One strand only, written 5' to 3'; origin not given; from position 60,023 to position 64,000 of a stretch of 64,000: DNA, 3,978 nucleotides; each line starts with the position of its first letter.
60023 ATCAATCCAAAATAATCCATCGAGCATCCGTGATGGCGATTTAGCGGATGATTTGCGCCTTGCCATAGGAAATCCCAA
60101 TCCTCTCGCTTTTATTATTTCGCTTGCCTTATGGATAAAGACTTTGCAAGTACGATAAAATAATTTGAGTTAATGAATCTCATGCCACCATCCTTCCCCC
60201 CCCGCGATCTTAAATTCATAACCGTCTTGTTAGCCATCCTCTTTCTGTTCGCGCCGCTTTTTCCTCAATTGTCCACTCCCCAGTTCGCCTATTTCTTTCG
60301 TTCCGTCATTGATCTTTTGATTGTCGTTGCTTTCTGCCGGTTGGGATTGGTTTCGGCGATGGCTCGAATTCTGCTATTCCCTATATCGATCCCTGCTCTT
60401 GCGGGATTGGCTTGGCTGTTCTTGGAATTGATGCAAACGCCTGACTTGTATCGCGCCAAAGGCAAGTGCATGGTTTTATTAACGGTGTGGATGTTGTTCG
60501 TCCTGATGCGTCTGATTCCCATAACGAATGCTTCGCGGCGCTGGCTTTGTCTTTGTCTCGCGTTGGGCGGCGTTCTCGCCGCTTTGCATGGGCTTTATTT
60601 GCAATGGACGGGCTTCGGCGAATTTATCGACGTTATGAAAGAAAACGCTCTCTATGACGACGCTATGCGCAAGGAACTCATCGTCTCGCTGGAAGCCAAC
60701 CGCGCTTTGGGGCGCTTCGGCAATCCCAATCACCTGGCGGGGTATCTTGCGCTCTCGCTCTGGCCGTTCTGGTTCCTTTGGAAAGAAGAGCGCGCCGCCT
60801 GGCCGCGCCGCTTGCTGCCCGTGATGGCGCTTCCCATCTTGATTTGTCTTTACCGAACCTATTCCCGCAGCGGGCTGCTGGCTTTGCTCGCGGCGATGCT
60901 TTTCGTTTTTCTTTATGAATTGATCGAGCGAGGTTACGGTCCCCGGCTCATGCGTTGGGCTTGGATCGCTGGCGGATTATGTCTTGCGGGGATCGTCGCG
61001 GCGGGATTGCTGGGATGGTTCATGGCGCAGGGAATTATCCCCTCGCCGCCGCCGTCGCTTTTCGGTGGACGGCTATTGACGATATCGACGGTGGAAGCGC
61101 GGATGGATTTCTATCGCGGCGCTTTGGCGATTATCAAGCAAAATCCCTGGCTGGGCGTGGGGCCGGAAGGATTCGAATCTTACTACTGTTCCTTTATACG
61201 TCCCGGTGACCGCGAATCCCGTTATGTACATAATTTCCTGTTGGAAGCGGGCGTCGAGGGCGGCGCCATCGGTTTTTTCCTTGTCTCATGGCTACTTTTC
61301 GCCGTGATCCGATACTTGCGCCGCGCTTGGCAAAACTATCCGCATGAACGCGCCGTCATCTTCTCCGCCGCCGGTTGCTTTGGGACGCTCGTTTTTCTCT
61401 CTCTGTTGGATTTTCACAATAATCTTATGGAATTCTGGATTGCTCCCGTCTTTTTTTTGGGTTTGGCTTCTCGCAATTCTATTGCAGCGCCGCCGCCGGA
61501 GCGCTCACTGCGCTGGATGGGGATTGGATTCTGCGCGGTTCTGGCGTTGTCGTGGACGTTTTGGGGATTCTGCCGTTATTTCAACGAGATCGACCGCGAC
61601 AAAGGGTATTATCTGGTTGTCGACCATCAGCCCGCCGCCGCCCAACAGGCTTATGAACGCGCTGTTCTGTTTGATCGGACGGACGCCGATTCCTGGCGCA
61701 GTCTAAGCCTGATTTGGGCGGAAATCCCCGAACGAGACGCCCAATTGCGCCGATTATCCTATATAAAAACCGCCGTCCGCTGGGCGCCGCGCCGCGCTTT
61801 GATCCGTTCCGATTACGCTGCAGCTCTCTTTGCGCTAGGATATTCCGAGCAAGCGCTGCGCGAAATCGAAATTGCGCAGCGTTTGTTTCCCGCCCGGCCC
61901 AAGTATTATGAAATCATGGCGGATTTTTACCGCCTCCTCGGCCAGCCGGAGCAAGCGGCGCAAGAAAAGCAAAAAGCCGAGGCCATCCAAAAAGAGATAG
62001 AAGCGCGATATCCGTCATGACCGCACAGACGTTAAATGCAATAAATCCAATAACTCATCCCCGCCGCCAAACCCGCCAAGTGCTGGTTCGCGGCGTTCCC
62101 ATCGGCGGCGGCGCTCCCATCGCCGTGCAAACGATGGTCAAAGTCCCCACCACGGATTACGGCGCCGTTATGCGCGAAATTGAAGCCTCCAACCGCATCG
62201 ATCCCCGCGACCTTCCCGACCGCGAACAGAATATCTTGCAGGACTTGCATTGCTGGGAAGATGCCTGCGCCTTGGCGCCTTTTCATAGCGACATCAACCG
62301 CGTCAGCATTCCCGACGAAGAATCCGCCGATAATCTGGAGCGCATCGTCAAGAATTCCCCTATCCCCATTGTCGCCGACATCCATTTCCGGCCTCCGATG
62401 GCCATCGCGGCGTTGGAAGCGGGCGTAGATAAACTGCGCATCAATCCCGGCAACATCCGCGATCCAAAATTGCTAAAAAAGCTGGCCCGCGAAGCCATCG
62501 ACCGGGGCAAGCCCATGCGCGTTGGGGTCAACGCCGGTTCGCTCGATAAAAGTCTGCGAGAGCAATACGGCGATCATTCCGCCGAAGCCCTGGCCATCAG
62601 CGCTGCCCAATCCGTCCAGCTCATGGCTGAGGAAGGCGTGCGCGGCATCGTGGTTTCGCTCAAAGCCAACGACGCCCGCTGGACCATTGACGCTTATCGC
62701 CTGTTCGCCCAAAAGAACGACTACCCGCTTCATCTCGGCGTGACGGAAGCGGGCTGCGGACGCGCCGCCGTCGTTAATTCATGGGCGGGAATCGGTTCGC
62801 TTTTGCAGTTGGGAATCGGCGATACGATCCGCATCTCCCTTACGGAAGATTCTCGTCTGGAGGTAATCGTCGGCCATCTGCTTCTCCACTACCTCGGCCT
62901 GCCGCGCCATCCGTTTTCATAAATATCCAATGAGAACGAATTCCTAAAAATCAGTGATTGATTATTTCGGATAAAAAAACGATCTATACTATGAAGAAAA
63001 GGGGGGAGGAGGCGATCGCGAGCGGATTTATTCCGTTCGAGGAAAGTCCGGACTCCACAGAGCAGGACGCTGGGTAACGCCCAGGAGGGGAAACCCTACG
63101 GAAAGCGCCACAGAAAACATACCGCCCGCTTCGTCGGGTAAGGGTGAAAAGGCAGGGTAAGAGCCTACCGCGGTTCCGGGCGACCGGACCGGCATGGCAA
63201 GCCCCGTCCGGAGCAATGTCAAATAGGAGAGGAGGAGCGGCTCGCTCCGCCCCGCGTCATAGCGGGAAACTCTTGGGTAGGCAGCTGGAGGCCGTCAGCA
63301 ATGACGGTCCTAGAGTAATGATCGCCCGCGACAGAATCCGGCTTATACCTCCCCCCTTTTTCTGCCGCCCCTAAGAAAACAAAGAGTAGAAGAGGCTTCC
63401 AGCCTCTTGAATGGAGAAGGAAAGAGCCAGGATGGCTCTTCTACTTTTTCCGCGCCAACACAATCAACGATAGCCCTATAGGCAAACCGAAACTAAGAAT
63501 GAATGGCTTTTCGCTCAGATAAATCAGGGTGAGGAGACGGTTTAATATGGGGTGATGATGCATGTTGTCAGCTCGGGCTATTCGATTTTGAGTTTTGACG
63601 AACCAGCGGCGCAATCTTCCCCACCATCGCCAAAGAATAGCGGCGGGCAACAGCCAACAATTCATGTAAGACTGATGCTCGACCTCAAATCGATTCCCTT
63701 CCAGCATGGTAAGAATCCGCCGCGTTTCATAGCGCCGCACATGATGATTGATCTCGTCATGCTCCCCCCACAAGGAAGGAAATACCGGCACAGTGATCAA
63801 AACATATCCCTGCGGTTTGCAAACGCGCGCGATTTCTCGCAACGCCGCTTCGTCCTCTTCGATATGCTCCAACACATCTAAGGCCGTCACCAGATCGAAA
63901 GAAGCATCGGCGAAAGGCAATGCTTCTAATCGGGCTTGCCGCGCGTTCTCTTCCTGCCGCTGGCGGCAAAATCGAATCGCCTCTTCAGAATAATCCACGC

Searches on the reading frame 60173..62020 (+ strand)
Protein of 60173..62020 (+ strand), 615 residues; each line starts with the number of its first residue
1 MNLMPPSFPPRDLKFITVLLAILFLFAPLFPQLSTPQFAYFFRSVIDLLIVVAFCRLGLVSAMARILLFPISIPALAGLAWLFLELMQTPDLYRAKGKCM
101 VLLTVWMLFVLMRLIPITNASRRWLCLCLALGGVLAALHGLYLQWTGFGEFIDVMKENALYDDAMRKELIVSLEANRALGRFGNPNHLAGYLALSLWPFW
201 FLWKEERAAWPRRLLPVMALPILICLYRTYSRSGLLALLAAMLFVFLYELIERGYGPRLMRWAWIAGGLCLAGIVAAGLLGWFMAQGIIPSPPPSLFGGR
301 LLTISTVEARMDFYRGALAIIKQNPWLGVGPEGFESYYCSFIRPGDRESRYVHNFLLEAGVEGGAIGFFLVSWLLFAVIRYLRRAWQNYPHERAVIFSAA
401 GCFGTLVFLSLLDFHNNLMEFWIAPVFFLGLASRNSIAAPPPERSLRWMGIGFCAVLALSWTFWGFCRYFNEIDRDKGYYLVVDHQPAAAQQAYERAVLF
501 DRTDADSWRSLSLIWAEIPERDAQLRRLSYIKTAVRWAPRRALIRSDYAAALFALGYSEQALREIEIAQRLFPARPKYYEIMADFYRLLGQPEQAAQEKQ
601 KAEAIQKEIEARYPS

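Call 3: search_protein_families(library=pfam, proteins=[window:60173-62020:+], max_evalue=1)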
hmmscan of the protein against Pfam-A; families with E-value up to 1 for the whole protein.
window:60173-62020:+ (615 aa): 7 families
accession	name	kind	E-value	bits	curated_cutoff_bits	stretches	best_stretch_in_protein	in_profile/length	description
PF04932.20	Wzy_C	-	6.7e-19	68.6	31.7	1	219-371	3-148/149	O-Antigen ligase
PF13428.12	TPR_14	-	0.0061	17.6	23.5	1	547-584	6-43/44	Tetratricopeptide repeat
PF13431.12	TPR_17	-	0.015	16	24.4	0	573-596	10-33/34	Tetratricopeptide repeat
PF11846.14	Wzy_C_2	-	0.038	14.4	28.5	1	421-575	25-179/191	Virulence factor membrane-bound polymerase, C-terminal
PF14559.12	TPR_19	-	0.07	13.9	25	1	529-583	12-66/68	Tetratricopeptide repeat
PF13371.12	TPR_9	-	0.13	12.7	35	1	525-582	12-69/73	Tetratricopeptide repeat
PF13429.12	TPR_15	-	0.24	11.2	26.2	1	486-602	161-274/280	Tetratricopeptide repeat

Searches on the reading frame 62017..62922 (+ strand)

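Call 54: search_protein_families(library=pfam, proteins=[window:62017-62922:+], max_evalue=0.001)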
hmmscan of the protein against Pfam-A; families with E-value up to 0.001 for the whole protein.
window:62017-62922:+ (301 aa): 1 family
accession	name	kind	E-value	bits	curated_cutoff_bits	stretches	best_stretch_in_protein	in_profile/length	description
PF04551.19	GcpE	-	2.2e-80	270.7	32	2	83-296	37-250/343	GcpE protein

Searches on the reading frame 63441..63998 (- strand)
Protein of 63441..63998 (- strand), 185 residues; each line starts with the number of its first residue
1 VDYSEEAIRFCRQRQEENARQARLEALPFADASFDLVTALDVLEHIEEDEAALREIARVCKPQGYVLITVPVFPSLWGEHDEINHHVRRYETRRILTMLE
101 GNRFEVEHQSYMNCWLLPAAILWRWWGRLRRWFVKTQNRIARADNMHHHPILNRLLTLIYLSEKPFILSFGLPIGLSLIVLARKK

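Call 54: search_protein_families(library=pfam, proteins=[window:63441-63998:-], max_evalue=0.001)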
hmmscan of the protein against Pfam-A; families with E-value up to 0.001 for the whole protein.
window:63441-63998:- (185 aa): 6 families
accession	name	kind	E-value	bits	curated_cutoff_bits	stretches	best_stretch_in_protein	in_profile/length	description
PF08241.18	Methyltransf_11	-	1.1e-18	68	21.2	1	1-68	24-95/95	Methyltransferase domain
PF13847.12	Methyltransf_31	-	2.5e-12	47.1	27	1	2-92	35-127/145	Methyltransferase domain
PF13649.12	Methyltransf_25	-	2.9e-12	47.5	27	1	1-64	27-97/97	Methyltransferase domain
PF08242.18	Methyltransf_12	-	9.6e-10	39.5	30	1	1-65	26-97/98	Methyltransferase domain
PF13489.12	Methyltransf_23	-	1.6e-09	38.2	27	1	16-106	64-161/164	Methyltransferase domain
PF01209.24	Ubie_methyltran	-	0.00013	21.8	20.1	1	21-68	104-151/233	ubiE/COQ5 methyltransferase family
